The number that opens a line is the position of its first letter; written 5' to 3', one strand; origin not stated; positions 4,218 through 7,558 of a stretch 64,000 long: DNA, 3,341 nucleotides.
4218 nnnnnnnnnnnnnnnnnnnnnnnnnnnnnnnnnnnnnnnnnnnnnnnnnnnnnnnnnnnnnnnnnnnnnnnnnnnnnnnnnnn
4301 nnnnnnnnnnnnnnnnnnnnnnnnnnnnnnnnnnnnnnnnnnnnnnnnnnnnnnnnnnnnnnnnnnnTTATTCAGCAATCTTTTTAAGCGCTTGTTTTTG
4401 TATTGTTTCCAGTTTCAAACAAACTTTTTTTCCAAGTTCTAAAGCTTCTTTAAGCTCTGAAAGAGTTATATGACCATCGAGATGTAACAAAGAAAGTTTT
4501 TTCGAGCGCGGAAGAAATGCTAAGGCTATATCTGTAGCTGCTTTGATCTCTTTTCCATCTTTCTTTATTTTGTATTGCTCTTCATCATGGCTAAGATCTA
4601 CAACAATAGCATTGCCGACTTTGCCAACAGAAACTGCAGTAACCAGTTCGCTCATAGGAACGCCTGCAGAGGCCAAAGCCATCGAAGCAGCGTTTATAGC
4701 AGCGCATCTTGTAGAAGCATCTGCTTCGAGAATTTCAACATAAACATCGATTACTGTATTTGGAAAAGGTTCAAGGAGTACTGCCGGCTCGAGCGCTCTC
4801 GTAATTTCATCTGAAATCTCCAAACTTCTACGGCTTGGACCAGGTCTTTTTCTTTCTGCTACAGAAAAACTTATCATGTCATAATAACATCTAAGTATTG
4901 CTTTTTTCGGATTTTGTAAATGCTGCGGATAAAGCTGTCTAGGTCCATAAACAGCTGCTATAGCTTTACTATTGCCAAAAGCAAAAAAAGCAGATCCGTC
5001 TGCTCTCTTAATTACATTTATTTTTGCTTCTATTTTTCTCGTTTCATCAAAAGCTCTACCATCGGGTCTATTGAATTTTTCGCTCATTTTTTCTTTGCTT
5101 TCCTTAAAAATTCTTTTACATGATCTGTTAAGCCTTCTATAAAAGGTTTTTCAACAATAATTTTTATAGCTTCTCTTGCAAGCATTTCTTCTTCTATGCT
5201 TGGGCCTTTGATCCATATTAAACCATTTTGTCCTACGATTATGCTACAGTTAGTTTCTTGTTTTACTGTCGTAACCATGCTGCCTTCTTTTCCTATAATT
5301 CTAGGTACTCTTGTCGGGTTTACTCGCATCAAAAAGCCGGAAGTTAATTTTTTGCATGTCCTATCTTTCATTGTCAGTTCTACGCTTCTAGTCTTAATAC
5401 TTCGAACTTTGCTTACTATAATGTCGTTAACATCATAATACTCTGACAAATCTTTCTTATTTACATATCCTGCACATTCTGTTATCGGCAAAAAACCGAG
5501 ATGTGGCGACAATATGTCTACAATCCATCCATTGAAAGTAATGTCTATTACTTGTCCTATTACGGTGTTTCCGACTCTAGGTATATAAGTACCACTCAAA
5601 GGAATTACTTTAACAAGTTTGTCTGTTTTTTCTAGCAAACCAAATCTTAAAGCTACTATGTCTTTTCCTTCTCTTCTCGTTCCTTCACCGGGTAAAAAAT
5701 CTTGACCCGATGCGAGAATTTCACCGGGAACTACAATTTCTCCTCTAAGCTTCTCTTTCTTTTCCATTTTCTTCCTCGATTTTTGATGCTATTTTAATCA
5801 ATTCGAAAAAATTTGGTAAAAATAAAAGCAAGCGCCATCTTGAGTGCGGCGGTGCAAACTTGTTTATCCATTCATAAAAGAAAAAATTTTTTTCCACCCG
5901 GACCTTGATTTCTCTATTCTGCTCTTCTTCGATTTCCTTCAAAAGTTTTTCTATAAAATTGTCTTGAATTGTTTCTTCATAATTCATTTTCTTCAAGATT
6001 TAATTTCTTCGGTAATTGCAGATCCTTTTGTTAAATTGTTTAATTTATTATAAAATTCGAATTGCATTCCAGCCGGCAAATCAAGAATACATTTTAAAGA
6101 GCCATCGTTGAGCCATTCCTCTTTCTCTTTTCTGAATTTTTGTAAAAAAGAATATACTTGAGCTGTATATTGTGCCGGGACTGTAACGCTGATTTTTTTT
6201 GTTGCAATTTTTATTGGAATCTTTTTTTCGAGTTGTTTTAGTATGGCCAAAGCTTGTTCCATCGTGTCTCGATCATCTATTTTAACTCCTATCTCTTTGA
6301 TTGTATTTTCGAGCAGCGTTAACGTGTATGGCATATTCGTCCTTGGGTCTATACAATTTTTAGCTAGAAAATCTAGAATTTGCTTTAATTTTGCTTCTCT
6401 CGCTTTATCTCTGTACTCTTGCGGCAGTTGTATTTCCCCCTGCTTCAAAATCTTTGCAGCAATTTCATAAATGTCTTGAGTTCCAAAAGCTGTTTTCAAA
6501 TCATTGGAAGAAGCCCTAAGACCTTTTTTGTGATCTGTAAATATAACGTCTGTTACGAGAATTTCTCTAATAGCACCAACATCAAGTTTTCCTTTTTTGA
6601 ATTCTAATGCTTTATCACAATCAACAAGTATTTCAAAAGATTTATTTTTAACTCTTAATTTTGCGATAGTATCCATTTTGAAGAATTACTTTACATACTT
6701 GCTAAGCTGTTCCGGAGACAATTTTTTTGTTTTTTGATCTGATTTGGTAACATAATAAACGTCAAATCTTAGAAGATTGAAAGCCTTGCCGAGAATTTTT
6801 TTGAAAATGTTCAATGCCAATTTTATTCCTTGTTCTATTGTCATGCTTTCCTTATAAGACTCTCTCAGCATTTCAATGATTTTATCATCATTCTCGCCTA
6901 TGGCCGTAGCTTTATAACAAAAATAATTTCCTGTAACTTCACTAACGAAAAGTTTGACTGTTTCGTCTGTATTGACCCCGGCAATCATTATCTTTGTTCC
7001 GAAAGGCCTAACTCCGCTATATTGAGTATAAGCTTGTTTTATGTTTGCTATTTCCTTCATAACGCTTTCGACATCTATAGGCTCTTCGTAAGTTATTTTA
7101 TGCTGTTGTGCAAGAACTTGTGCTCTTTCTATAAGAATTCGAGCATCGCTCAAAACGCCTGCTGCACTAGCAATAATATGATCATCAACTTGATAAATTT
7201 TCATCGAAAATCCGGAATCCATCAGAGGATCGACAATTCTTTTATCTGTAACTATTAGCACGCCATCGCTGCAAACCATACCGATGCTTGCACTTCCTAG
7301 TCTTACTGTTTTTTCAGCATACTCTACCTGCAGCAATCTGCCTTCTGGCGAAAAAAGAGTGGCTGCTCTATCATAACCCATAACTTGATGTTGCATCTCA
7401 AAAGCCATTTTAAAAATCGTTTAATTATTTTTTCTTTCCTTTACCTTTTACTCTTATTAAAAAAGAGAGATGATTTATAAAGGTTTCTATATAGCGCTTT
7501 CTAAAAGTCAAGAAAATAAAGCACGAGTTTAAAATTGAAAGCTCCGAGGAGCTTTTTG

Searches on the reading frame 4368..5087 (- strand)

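Call 37: search_protein_families(library=pfam, proteins=[window:4368-5087:-], max_evalue=0.001)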
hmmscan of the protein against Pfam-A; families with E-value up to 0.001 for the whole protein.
window:4368-5087:- (239 aa): 2 families
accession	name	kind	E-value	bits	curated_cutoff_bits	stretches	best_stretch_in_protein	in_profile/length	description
PF01138.27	RNase_PH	-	6e-32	111.2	25.5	1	15-144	1-130/130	3' exoribonuclease family, domain 1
PF03725.20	RNase_PH_C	-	9.5e-10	38.7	20.8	1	148-221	2-66/67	3' exoribonuclease family, domain 2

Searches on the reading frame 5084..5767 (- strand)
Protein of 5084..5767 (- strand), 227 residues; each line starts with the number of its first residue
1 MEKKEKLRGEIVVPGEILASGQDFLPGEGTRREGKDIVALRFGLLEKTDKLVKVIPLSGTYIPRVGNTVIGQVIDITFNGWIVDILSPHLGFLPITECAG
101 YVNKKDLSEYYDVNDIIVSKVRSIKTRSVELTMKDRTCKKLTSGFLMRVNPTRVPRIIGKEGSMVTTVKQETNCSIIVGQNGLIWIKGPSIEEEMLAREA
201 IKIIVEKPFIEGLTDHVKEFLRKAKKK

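Call 37: search_protein_families(library=pfam, proteins=[window:5084-5767:-], max_evalue=0.001)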
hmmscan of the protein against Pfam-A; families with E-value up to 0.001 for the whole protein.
window:5084-5767:- (227 aa): 5 families
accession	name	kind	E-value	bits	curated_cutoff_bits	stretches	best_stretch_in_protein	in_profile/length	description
PF15985.11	KH_6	-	4.2e-10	40.2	27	1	144-190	1-45/47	KH domain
PF14382.12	ECR1_N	-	2.5e-07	30.8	27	1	11-47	1-37/38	Exosome complex exonuclease RRP4 N-terminal region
PF21266.3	RRP4_S1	-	5.7e-07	30.1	27.3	1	61-120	2-70/73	RRP4, S1 domain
PF00013.35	KH_1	-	8.1e-07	29.1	21.5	1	147-201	4-64/66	KH domain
PF22625.2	ECR1_N_2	-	8.2e-07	29.2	27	1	10-57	2-50/51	Exosome RNA binding protein RRP4 N-terminal domain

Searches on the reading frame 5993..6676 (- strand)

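Call 37: search_protein_families(library=pfam, proteins=[window:5993-6676:-], max_evalue=0.001)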
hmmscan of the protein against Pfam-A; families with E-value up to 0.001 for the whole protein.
window:5993-6676:- (227 aa): 4 families
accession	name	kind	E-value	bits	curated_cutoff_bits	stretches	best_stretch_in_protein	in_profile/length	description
PF01172.24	SBDS_N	-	1e-21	77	24.6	1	4-89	4-87/88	Shwachman-Bodian-Diamond syndrome (SBDS) N-terminal domain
PF09377.16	SBDS_domain_II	-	4.3e-16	59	27.2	1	98-158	1-62/62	SBDS protein, domain II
PF20268.4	SBDS_C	-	1.5e-14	54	27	1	161-226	2-70/71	SBDS protein, C-terminal domain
PF00679.30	EFG_C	-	0.00057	20.3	27.9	0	161-222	8-71/89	Elongation factor G C-terminus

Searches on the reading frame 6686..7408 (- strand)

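Call 37: search_protein_families(library=pfam, proteins=[window:6686-7408:-], max_evalue=0.001)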
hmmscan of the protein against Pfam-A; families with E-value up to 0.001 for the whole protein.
window:6686-7408:- (240 aa): 2 families
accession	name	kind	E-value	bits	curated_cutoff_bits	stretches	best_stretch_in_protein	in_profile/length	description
PF00227.31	Proteasome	-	3e-46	157.9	22.4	1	36-218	2-187/189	Proteasome subunit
PF10584.14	Proteasome_A_N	-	4.9e-12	45.7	27.7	1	12-33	1-22/23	Proteasome subunit A N-terminal signature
